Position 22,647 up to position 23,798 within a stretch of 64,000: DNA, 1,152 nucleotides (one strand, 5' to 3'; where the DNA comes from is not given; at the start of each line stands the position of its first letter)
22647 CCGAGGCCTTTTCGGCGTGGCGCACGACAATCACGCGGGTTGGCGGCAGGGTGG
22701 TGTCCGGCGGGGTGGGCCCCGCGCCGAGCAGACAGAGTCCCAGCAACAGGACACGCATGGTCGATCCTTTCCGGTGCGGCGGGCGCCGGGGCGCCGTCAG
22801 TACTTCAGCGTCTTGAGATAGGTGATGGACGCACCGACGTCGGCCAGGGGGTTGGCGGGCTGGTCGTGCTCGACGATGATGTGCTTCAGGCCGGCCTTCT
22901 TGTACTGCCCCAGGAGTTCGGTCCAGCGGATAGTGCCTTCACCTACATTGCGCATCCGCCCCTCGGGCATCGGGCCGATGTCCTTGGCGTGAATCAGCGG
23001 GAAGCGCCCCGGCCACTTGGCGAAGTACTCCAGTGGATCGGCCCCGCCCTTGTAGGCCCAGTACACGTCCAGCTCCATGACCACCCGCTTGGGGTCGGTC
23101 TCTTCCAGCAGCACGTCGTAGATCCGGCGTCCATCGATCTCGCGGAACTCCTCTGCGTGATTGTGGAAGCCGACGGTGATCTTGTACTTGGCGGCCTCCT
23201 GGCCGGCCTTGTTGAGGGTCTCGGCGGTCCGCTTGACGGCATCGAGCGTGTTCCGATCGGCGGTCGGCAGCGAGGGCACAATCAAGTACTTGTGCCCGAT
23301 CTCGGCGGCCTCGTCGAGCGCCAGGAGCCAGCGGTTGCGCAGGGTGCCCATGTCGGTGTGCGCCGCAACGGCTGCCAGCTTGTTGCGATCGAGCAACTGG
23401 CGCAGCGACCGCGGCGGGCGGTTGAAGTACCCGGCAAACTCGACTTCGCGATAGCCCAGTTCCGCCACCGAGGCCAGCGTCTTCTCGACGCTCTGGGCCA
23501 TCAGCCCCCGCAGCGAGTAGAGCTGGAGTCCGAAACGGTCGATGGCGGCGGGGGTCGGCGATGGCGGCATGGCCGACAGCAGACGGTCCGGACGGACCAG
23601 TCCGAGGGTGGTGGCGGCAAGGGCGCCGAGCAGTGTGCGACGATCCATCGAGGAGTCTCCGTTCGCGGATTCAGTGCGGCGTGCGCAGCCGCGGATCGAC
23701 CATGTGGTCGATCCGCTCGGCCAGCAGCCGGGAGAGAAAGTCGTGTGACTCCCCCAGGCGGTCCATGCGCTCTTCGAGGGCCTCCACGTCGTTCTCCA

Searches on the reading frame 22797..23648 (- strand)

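Call 30: search_protein_families(library=pfam, proteins=[window:22797-23648:-], max_evalue=0.001)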
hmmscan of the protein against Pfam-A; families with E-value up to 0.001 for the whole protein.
window:22797-23648:- (283 aa): 1 family
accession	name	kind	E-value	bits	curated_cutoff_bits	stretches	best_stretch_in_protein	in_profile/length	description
PF01261.30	AP_endonuc_2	-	2.7e-17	63.8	31.1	1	59-280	2-248/249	Xylose isomerase-like TIM barrel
